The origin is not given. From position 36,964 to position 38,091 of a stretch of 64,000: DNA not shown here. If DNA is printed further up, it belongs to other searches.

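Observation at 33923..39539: Six-gene T9SS-linked operon: five secreted paralogs share an unassigned module, but only the last has a sorting domain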

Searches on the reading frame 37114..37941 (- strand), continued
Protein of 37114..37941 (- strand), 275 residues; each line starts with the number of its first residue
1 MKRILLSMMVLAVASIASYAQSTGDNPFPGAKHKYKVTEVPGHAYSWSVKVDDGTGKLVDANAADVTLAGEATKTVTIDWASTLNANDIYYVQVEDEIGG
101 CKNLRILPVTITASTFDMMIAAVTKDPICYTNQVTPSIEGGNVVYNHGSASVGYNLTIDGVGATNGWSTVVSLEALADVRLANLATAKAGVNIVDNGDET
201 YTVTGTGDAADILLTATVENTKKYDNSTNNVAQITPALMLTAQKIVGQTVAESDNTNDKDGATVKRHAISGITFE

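Call 32: fold_search(model_id=the predicted structure, library=pdb)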
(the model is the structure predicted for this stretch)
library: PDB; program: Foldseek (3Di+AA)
matches with E <= 10: 1719; with E <= 0.001: 103
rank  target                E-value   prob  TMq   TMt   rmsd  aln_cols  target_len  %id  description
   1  3fcs_A                4.7e-06  1.00  0.34  0.14  12.1       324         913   10  Structure of complete ectodomain of integrin aIIBb3 (released 2009-01-20)
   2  6dms                  2.0e-05  0.99  0.23  0.11  24.9       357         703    9  Endo-fucoidan hydrolase MfFcnA4_H294Q from glycoside hydrolase family 107 (released 2018-10-03)
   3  3fcs_C                3.3e-05  1.00  0.32  0.14  12.1       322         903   10  Structure of complete ectodomain of integrin aIIBb3 (released 2009-01-20)
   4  6jwc_H                3.3e-05  1.00  0.22  0.27  18.0       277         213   11  Mouse antibody 2B5 Fab in complex with PEG (released 2020-02-05)
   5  5wtb_B                3.7e-05  0.80  0.13  0.13  23.9       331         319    8  Complex Structure of Staphylococcus aureus SdrE with human complement factor H (released 2017-07-19)
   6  6avu_A                4.1e-05  1.00  0.35  0.14  12.6       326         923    8  Human alpha-V beta-3 Integrin (open conformation) in complex with the therapeutic antibody LM609 (released 2017-11-01)
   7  2ral_A                4.3e-05  0.87  0.15  0.13  24.4       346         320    8  Crystal Structure Analysis of double cysteine mutant of S.epidermidis adhesin SdrG: Evidence for the Dock,Lock and Lat (released 2007-11-06)
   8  2vr3_A                4.5e-05  0.92  0.17  0.16  27.9       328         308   10  Structural and Biochemical Characterization of Fibrinogen binding to ClfA from Staphylocccus aureus (released 2009-05-19)
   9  9ifr                  5.5e-05  1.00  0.32  0.62   4.6       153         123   10  CLIPPER domain from the Gram-negative fibrillar adhesin "B9T28_05395 (released 2025-11-26)
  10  10pa                  6.8e-05  0.93  0.16  0.15  21.5       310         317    9  Crystal structure of SdrD A2-A3 domains from Staphylococcus aureus JH1 (released 2026-02-11)
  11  8gcd_A                7.1e-05  1.00  0.29  0.11  17.4       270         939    9  Full length Integrin AlphaIIbBeta3 in inactive state (released 2024-03-06)
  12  6mnr_H                7.1e-05  1.00  0.22  0.27  16.1       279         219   13  Rhesus macaque anti-HIV V3 antibody DH753 with gp120 V3 ZAM18 peptide (released 2019-07-24)
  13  6mns_A                7.5e-05  1.00  0.21  0.26  16.5       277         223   13  Rhesus macaque anti-HIV V3 antibody DH753 with gp120 V3 ZAM18 peptide (released 2019-07-24)
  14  9ucg_A                7.9e-05  1.00  0.23  0.28  16.3       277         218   12  A Fab structure with a covalent bond (released 2026-04-08)
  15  7r6w_L                8.3e-05  0.99  0.21  0.25  19.5       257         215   14  SARS-CoV-2 spike receptor-binding domain (RBD) in complex with S2X35 Fab and S309 Fab (released 2021-07-21)
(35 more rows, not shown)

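Call 40: find_related_loci(query=A6, collection=genome_contigs, flank=10000)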
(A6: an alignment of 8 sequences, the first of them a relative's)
Query A6 (274 aa) in genome_contigs; peptide patterns used: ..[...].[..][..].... (x = any residue, [..] = any of these).
41 stretches matched a pattern; 3 encode a relative of the query (tblastn E <= 1e-3); 3 distinct loci.
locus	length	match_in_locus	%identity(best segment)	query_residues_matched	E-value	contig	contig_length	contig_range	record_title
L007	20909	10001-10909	50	1-273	4e-76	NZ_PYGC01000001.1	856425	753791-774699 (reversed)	Prolixibacter denitrificans strain DSM 27267 Ga0181020_101, whole genome shotgun sequence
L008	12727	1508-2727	44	1-274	5e-50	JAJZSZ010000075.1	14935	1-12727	MAG: Bacteroidetes bacterium isolate SKS3.bin61 NODE_6375_length_14935_cov_2.406334, whole genome shotgun sequence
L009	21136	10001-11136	44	1-274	4e-43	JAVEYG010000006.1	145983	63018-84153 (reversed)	MAG: Prolixibacteraceae bacterium isolate BF4_24 NODE_247_length_145983_cov_14.289368_Biofilm4, whole genome shotgun seq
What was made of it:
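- Tried and rejected: A narrower alignment gave 3 loci (call 40).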

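Call 53: find_homologous_proteins(query=A7, max_evalue=0.001)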
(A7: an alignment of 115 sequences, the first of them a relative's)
Query A7 (115 sequences) (274 aa, profile of the alignment): 59 proteins with E <= 0.001 among 8000 candidates.
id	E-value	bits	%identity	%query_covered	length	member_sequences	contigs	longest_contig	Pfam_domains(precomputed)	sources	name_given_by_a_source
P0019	5.0e-64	235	100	100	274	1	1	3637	-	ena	-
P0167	5.3e-64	235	41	100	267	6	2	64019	-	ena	-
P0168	8.5e-64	234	40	100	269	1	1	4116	-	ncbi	-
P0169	4.2e-63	232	43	100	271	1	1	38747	-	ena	-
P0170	6.7e-63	231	42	100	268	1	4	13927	-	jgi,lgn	jgi:hypothetical protein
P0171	7.7e-63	231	91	100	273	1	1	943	-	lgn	-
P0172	1.1e-62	231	40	100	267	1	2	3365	-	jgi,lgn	jgi:hypothetical protein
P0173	2.1e-62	230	41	100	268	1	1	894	-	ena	-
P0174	3.9e-62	229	41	100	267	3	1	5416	-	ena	-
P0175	6.0e-62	228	39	100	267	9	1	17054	-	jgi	jgi:hypothetical protein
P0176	4.7e-61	225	42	100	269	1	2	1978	-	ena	-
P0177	5.2e-61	225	44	100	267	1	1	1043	-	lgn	-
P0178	6.2e-61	225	41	100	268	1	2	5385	-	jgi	-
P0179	8.1e-61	224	42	100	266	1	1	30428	-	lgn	-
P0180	9.5e-61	224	41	100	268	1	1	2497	-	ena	-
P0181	1.4e-60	224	91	100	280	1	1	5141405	-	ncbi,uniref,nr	ncbi:hypothetical protein [Prolixibacter sp. NT017]|uniref:hypothetical protein n=1 Tax=Prolixibacte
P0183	2.6e-60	223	39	100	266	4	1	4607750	-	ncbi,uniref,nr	ncbi:hypothetical protein [uncultured Draconibacterium sp.]|uniref:hypothetical protein n=1 Tax=uncu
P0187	5.2e-59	218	45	100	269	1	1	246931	-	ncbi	-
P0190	1.5e-58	217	36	100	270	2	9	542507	-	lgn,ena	-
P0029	6.5e-58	215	50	100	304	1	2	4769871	-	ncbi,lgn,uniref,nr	ncbi:hypothetical protein [Prolixibacter denitrificans]|uniref:PKD domain-containing protein n=1 Tax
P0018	6.3e-57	212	43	99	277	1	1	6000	-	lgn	-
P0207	9.0e-56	208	42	99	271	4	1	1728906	-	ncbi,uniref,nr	ncbi:pilus assembly protein [Draconibacterium mangrovi]|uniref:hypothetical protein n=1 Tax=Draconib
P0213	8.6e-49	185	32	58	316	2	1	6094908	-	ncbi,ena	-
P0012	2.2e-34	137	28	34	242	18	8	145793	-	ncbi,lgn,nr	ncbi:MAG: hypothetical protein N4A37_03600 [Prolixibacteraceae bacterium]|nr:hypothetical protein [P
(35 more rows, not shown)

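Call 54: search_protein_families(library=ncbifam, proteins=[P0207, P0029, P0183, P0181, P0213], max_evalue=1)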
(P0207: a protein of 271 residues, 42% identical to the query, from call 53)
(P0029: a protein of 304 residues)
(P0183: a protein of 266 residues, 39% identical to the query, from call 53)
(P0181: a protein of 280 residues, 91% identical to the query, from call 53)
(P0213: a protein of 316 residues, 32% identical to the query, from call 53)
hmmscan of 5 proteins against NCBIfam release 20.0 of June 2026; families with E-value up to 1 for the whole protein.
P0207 (271 aa): 2 families
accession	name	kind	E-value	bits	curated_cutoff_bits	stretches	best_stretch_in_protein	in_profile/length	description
TIGR03555.1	F420_mer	equivalog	0.037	13.4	348.7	1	173-253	19-97/325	5,10-methylenetetrahydromethanopterin reductase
NF033636.1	acid_shock_Asr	equivalog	0.53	11.1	50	0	1-38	1-37/119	acid resistance repetitive basic protein Asr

P0029 (304 aa): 0 families

P0183 (266 aa): 2 families
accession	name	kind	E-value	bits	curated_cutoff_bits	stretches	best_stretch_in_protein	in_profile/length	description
TIGR00156.1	TIGR00156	subfamily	0.019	15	108.15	1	10-67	7-62/128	YgiW/YdeI family stress tolerance OB fold protein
NF038275.1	Myrrnad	domain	0.022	14.6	40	1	11-55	14-51/81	MyrrNad domain-containing protein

P0181 (280 aa): 1 family
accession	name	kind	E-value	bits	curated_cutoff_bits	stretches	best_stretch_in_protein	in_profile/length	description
NF052318.1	T9SS_sortase_N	equivalog_domain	0.096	12.8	40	0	135-228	22-115/140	type IX secretion system sortase PorU, long form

P0213 (316 aa): 1 family
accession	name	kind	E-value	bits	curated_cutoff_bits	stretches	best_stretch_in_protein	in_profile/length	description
NF050142.1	PG1828_fam_lipo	equivalog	0.16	12.7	50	1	1-17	1-17/59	PG1828 family lipoprotein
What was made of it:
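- Tried and rejected: The NCBI name 'pilus assembly protein' for the D. mangrovi homolog P0207 has no supporting NCBIfam model (call 54).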

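Call 55: find_encoding_contigs(protein=P0207, flank=10000, max_places=2)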
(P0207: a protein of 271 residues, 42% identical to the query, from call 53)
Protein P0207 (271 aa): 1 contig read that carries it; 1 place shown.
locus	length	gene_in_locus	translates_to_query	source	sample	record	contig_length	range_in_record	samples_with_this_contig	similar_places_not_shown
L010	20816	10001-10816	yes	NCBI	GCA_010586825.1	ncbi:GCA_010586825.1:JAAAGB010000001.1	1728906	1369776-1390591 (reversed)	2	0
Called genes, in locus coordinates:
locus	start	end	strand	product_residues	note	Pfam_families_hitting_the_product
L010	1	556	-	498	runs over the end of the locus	PF13004:BACON (weak)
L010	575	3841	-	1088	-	PF13620:CarboxypepD_reg, PF13715:CarbopepD_reg_2, PF25183:OMP_b-brl_4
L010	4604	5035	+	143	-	-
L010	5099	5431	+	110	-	PF03551:PadR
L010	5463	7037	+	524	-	PF04024:PspC, PF22571:LiaI-LiaF-TM_PspC, PF22744:Toast-rack_PspC-Cterm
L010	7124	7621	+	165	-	PF14060:DUF4252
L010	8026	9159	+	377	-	-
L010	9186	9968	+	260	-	-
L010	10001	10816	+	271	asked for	-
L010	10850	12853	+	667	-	PF22352:K319L-like_PKD (faint), PF17803:Cadherin_4, PF17892:Cadherin_5, PF17963:Big_9, PF13585:CHU_C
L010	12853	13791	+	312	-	PF11751:PorP_SprF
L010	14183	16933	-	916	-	PF16561:AMPK1_CBM (faint), PF02922:CBM_48 (weak), PF00128:Alpha-amylase, PF18962:Por_Secre_tail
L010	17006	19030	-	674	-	PF14292:SusE, PF16411:SusF_SusE (faint), PF00686:CBM_20 (faint), PF26120:CBM_1st_SusF (faint), PF26123:DUF8037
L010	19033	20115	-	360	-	PF14292:SusE, PF16411:SusF_SusE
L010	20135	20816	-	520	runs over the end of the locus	PF14322:SusD-like_3 (weak), PF12771:SusD-like_2 (faint), PF07980:SusD_RagB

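Call 56: find_encoding_contigs(protein=P0213, flank=10000, max_places=1)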
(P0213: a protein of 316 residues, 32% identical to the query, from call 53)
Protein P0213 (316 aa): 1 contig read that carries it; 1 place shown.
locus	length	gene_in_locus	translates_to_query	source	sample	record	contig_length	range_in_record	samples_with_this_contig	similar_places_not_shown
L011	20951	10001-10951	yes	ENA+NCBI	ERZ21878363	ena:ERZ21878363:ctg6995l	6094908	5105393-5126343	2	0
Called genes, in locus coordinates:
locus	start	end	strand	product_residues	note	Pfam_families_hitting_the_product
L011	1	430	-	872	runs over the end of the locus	PF13620:CarboxypepD_reg, PF13715:CarbopepD_reg_2, PF07715:Plug, PF00593:TonB_dep_Rec_b-barrel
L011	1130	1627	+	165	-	-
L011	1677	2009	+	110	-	PF03551:PadR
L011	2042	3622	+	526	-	PF04024:PspC, PF22571:LiaI-LiaF-TM_PspC, PF22744:Toast-rack_PspC-Cterm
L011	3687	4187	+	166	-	PF14060:DUF4252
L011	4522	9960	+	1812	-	PF20009:GEVED, PF19081:Ig_7, PF07691:PA14, PF18676:MBG_2, PF02494:HYR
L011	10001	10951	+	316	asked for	-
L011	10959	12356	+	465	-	PF22352:K319L-like_PKD (faint), PF17963:Big_9, PF13585:CHU_C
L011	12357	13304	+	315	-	PF11751:PorP_SprF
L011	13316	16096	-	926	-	PF02922:CBM_48 (weak), PF00128:Alpha-amylase, PF18962:Por_Secre_tail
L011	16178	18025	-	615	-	PF00041:fn3 (faint), PF16656:Pur_ac_phosph_N (faint), PF25059:FN3_DSCAM-DSCAML_C (faint), PF22058:X25_BaPul_like (faint)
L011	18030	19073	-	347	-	PF14292:SusE, PF16411:SusF_SusE (faint)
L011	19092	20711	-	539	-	PF14322:SusD-like_3, PF07980:SusD_RagB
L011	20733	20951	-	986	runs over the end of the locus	PF13620:CarboxypepD_reg, PF13715:CarbopepD_reg_2, PF07715:Plug, PF00593:TonB_dep_Rec_b-barrel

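Call 57: find_encoding_contigs(protein=P0190, flank=10000, max_places=1)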
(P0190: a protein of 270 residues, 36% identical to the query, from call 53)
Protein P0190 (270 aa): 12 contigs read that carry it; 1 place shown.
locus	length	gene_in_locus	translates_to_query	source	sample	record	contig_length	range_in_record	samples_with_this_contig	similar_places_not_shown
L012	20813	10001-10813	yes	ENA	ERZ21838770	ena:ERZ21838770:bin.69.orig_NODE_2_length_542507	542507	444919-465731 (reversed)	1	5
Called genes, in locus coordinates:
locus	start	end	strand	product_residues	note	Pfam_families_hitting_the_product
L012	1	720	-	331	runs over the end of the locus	PF13584:BatD (weak)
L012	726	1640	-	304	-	PF01882:DUF58, PF00092:VWA (weak), PF13519:VWA_2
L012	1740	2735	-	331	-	PF00493:MCM (weak), PF20030:bpMoxR, PF07726:AAA_3, PF07728:AAA_5, PF17863:AAA_lid_2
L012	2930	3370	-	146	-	PF00011:HSP20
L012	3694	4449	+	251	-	PF01416:PseudoU_synth_1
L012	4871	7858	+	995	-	PF21722:Gly_rich_2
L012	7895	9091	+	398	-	PF18676:MBG_2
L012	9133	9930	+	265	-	-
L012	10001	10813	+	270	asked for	-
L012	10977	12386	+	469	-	PF17963:Big_9, PF13585:CHU_C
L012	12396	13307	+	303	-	PF11751:PorP_SprF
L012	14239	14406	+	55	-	-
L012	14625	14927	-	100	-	-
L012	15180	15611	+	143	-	-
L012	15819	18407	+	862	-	PF02861:Clp_N, PF13191:AAA_16 (weak), PF00004:AAA, PF17871:AAA_lid_9, PF00004:AAA, PF07724:AAA_2, PF07728:AAA_5, PF10431:ClpB_D2-small, +7 more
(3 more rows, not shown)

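Call 58: find_encoding_contigs(protein=P0187, flank=10000, max_places=1)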
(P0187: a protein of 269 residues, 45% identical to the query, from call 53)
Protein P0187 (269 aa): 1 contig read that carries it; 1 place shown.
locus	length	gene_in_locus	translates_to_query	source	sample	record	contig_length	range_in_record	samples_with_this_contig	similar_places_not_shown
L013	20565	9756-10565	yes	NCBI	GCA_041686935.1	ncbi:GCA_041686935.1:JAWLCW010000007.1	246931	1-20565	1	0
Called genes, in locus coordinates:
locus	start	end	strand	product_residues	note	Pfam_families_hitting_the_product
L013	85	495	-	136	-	PF01850:PIN (faint), PF13470:PIN_3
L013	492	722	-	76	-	-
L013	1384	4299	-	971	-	PF01565:FAD_binding_4, PF02913:FAD-oxidase_C, PF13183:Fer4_8, PF13534:Fer4_17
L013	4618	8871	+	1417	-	PF21722:Gly_rich_2, PF18676:MBG_2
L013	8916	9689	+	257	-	-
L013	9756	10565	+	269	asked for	-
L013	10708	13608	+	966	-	PF17963:Big_9 (weak), PF17803:Cadherin_4, PF17892:Cadherin_5, PF17963:Big_9, PF17803:Cadherin_4 (weak), PF17892:Cadherin_5 (weak), PF17963:Big_9, PF13585:CHU_C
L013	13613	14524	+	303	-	PF11751:PorP_SprF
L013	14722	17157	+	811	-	PF18962:Por_Secre_tail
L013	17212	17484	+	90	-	PF04365:BrnT_toxin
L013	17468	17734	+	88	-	-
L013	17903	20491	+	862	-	PF02861:Clp_N, PF23569:NBD_SMAX1, PF00004:AAA, PF17871:AAA_lid_9, PF00004:AAA, PF07724:AAA_2, PF07728:AAA_5, PF10431:ClpB_D2-small, +9 more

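Call 67: find_encoding_contigs(protein=P0006, flank=10000, max_places=1)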
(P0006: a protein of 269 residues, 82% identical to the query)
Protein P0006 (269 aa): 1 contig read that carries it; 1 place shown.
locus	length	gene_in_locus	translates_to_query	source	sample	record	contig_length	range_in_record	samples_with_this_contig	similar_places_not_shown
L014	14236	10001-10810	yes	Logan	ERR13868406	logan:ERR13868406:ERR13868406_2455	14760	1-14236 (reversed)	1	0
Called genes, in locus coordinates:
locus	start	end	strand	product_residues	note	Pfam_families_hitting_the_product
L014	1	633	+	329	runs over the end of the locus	PF00294:PfkB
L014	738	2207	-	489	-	PF01406:tRNA-synt_1e, PF09334:tRNA-synt_1g (weak), PF09190:DALR_2, PF23493:CysS_C (weak)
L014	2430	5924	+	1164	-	PF07719:TPR_2 (faint), PF00515:TPR_1 (faint), PF13181:TPR_8 (faint), PF13424:TPR_12 (faint), PF13428:TPR_14 (faint), PF13432:TPR_16 (faint)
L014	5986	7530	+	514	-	PF00072:Response_reg, PF08665:PglZ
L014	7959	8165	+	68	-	-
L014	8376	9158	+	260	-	-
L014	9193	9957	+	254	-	-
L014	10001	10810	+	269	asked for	-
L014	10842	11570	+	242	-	-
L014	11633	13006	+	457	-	PF17803:Cadherin_4 (weak), PF17892:Cadherin_5, PF17963:Big_9, PF13585:CHU_C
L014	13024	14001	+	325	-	PF11751:PorP_SprF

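Call 68: find_encoding_contigs(protein=P0002, flank=10000, max_places=1)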
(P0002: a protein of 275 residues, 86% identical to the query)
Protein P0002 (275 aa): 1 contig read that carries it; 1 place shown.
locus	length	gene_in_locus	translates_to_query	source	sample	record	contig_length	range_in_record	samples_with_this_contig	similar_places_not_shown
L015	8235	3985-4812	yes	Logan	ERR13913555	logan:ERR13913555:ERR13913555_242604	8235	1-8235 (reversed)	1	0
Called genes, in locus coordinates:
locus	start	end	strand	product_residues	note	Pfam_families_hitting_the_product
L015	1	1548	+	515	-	?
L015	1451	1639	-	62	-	-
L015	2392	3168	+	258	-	-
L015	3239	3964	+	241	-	-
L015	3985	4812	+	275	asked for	-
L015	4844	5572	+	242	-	-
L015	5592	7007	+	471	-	PF17803:Cadherin_4 (faint), PF17892:Cadherin_5, PF17963:Big_9, PF13585:CHU_C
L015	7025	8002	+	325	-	PF11751:PorP_SprF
